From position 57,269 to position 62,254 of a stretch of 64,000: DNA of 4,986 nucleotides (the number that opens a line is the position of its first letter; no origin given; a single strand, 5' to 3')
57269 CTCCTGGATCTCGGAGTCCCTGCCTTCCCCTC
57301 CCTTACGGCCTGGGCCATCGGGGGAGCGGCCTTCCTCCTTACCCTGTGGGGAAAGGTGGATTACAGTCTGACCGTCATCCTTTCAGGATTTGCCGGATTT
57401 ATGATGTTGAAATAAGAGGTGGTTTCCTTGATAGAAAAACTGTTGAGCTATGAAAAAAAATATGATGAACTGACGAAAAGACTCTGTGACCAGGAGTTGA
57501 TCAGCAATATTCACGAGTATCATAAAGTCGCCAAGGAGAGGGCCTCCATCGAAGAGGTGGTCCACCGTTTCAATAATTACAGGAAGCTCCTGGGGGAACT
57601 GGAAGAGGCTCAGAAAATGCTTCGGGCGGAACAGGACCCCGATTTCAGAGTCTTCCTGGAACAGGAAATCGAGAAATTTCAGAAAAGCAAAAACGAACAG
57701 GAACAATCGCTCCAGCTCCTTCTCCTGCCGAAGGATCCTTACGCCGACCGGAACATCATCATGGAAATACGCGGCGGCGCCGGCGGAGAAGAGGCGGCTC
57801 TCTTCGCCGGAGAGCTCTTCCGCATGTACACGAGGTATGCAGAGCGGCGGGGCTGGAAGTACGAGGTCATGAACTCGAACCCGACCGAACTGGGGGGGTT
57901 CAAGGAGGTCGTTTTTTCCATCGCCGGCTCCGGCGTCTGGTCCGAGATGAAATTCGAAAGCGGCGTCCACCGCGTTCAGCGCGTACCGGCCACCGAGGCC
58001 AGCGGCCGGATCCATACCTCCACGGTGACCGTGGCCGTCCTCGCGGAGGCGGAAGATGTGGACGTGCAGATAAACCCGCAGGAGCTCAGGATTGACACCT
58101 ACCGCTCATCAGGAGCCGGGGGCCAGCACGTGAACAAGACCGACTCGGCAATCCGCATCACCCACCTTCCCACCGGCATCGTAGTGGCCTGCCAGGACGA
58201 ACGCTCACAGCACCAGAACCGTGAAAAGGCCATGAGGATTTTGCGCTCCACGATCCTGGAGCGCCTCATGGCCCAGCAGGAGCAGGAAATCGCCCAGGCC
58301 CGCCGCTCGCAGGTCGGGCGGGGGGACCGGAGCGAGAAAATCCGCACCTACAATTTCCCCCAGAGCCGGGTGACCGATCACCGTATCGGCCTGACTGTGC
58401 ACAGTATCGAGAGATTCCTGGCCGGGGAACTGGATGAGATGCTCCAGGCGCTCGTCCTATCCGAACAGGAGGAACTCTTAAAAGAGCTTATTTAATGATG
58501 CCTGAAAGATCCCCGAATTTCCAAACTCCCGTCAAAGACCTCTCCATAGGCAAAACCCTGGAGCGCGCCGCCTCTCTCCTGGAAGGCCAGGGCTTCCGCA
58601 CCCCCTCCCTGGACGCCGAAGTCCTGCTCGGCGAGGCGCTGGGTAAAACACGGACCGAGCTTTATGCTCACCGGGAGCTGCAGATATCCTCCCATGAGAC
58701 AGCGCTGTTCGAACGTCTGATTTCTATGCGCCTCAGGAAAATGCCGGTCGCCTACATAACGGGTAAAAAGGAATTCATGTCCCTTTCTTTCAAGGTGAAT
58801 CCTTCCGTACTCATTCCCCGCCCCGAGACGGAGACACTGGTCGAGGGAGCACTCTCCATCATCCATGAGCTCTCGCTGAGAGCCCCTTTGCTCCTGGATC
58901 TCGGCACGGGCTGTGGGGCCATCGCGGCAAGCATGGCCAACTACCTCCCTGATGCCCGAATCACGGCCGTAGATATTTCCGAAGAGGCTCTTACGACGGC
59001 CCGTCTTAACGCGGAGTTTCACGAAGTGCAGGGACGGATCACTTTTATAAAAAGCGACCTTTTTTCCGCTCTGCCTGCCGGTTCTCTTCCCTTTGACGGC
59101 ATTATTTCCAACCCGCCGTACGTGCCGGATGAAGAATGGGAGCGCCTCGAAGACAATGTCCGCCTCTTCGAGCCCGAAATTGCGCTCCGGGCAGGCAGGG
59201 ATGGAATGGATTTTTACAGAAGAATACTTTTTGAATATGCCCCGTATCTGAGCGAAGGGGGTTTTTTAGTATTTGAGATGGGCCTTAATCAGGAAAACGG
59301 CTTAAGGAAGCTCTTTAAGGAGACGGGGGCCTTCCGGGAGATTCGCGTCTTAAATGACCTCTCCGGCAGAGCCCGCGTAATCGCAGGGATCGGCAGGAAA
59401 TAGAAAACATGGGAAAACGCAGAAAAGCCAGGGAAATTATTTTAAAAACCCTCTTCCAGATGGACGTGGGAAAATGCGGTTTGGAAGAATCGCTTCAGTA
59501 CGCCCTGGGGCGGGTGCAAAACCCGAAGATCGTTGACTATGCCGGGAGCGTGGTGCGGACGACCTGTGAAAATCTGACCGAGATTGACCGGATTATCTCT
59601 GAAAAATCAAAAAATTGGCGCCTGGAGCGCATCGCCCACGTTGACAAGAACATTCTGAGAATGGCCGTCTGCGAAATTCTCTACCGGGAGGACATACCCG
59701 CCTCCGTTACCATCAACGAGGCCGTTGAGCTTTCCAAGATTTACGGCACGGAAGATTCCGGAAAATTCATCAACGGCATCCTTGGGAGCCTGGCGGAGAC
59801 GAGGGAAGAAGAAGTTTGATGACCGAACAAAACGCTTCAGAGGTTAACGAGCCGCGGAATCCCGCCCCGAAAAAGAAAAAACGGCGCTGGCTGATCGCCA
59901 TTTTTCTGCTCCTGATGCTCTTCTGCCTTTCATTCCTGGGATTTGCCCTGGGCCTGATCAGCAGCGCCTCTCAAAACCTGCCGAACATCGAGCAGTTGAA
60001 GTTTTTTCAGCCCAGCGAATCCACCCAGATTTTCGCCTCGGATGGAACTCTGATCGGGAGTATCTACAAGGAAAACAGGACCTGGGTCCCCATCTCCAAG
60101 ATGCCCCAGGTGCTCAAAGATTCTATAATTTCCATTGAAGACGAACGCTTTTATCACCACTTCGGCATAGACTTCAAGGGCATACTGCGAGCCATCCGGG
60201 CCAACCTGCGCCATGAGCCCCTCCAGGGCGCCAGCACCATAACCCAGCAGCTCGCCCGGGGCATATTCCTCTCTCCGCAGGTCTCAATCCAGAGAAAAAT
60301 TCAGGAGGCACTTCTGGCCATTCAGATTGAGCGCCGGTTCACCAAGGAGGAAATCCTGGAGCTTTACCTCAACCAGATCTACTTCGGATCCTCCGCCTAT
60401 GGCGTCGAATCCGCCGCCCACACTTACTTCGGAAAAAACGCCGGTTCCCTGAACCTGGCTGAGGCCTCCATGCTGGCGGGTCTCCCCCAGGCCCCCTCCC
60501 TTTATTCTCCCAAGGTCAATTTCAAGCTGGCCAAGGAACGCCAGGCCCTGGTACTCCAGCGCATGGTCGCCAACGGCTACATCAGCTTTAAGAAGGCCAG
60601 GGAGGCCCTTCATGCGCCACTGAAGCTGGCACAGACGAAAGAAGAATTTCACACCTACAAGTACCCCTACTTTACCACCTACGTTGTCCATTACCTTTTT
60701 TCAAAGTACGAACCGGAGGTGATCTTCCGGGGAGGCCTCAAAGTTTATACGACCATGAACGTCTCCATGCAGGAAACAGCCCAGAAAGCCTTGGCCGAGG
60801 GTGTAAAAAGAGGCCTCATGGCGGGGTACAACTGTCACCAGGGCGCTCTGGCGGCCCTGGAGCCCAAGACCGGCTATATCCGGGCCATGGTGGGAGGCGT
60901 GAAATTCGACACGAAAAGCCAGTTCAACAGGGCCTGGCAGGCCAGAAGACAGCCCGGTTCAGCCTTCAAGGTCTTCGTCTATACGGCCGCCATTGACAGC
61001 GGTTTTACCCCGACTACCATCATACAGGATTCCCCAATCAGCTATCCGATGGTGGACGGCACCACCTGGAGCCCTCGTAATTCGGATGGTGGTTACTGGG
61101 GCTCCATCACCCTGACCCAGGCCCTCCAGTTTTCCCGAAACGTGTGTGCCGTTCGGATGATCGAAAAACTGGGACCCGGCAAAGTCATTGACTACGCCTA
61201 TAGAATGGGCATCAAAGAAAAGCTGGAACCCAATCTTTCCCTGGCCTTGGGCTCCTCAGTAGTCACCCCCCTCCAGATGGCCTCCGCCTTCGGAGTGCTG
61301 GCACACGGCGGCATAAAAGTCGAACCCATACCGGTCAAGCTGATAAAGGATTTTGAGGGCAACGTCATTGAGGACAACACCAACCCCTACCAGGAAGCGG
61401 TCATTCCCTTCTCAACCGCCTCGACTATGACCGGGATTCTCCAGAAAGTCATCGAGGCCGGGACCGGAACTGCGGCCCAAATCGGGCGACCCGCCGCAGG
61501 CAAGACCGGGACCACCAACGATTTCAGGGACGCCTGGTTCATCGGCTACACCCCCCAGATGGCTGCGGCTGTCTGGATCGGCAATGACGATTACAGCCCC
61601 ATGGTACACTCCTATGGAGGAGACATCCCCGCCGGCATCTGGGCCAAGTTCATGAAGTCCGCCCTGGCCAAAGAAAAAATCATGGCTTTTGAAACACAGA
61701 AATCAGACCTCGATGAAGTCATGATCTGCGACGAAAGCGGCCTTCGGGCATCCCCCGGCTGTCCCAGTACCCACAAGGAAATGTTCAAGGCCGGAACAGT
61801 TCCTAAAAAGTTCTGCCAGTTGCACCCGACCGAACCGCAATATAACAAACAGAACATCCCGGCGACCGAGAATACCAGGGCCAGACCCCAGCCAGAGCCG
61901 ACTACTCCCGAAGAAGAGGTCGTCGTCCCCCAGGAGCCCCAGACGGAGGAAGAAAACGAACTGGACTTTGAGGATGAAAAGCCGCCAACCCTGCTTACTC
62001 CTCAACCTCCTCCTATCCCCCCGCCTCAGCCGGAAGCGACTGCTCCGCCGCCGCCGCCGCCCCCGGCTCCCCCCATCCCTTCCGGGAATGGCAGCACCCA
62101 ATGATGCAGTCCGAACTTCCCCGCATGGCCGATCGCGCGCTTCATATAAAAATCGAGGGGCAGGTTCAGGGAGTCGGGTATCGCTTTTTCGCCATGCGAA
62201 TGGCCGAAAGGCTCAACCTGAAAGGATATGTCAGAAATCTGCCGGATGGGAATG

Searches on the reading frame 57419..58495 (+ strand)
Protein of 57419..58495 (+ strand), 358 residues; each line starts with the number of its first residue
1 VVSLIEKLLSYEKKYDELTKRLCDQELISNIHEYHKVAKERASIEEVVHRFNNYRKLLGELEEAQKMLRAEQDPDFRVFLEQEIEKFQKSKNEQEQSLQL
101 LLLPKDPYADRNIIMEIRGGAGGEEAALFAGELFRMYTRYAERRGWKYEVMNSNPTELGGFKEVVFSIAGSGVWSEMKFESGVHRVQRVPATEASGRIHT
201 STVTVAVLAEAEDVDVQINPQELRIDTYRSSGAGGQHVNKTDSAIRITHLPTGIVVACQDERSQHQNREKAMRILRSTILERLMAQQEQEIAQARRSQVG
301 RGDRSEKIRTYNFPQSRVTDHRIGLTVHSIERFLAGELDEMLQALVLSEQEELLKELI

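Call 30: search_protein_families(library=pfam, proteins=[window:57419-58495:+], max_evalue=0.0001)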
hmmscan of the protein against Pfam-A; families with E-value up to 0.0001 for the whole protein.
window:57419-58495:+ (358 aa): 2 families
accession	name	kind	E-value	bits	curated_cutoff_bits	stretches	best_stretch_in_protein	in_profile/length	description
PF03462.23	PCRF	-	2.4e-73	246.5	24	1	12-205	2-194/194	PCRF domain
PF00472.26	RF-1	-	2e-46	157.1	35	1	213-322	2-116/116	RF-1 domain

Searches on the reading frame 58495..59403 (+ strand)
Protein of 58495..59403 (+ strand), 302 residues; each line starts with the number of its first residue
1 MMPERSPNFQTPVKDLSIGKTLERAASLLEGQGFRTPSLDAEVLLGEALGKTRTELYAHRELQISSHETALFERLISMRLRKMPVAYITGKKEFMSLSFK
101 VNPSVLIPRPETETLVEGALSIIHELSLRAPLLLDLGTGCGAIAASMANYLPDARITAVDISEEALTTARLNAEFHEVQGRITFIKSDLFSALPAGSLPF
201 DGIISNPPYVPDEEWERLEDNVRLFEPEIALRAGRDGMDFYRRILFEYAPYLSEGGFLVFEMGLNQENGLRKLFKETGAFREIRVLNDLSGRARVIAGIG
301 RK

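Call 30: search_protein_families(library=pfam, proteins=[window:58495-59403:+], max_evalue=0.0001)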
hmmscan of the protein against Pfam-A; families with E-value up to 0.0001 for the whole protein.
window:58495-59403:+ (302 aa): 10 families
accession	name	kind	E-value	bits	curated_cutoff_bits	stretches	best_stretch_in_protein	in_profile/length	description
PF17827.6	PrmC_N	-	2.1e-18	67.1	23.4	1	22-90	3-71/71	PrmC N-terminal domain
PF05175.20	MTS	-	3.3e-15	56.6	23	1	132-213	34-112/170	Methyltransferase small domain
PF13649.12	Methyltransf_25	-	2.4e-12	47.8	27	1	134-219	2-86/97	Methyltransferase domain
PF13847.12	Methyltransf_31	-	5.1e-11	42.9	27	1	133-206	7-81/145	Methyltransferase domain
PF08242.18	Methyltransf_12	-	1.3e-07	32.7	30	1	134-205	1-71/98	Methyltransferase domain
PF01170.24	UPF0020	-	2.7e-07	30.9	22.3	1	149-209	74-131/197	RMKL-like, methyltransferase domain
PF08241.18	Methyltransf_11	-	3.3e-07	31.3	21.2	1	134-206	1-67/95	Methyltransferase domain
PF09445.16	Methyltransf_15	-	2.5e-06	27.6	22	1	132-195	3-64/165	RNA cap guanine-N2 methyltransferase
PF06325.19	PrmA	-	3.2e-06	27.3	22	1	119-206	151-233/296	Ribosomal protein L11 methyltransferase (PrmA)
PF00891.24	Methyltransf_2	-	6.5e-06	26.1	22.3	1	130-196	63-128/210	O-methyltransferase domain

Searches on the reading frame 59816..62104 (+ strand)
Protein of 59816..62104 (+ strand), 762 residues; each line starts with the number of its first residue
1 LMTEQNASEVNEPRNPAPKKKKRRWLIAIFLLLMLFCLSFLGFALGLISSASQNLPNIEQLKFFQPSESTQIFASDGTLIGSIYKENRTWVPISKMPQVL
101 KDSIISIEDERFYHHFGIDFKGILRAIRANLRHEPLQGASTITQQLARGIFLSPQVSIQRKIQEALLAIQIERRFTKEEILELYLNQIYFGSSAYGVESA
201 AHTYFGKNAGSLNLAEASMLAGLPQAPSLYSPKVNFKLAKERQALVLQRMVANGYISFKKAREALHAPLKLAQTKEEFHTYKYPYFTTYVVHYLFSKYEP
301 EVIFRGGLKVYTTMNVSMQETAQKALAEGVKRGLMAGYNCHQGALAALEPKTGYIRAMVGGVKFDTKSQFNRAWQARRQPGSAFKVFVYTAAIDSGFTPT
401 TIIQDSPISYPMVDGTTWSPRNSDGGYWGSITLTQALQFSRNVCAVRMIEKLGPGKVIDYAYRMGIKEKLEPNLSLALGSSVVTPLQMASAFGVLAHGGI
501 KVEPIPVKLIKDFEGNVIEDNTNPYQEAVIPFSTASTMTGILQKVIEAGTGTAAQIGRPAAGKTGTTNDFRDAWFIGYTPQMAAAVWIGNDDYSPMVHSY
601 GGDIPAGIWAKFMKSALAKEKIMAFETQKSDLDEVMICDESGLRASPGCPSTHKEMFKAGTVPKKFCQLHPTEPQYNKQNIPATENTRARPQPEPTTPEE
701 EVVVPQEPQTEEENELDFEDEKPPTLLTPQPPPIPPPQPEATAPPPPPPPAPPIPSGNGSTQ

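Call 30: search_protein_families(library=pfam, proteins=[window:59816-62104:+], max_evalue=0.0001)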
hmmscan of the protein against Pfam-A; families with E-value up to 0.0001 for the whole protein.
window:59816-62104:+ (762 aa): 2 families
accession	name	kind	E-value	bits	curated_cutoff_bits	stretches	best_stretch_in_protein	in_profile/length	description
PF00912.28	Transgly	-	9.2e-66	221.1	27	1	77-250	2-177/178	Transglycosylase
PF00905.27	Transpeptidase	-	3.1e-37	128.8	22.1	1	344-613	2-298/299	Penicillin binding protein transpeptidase domain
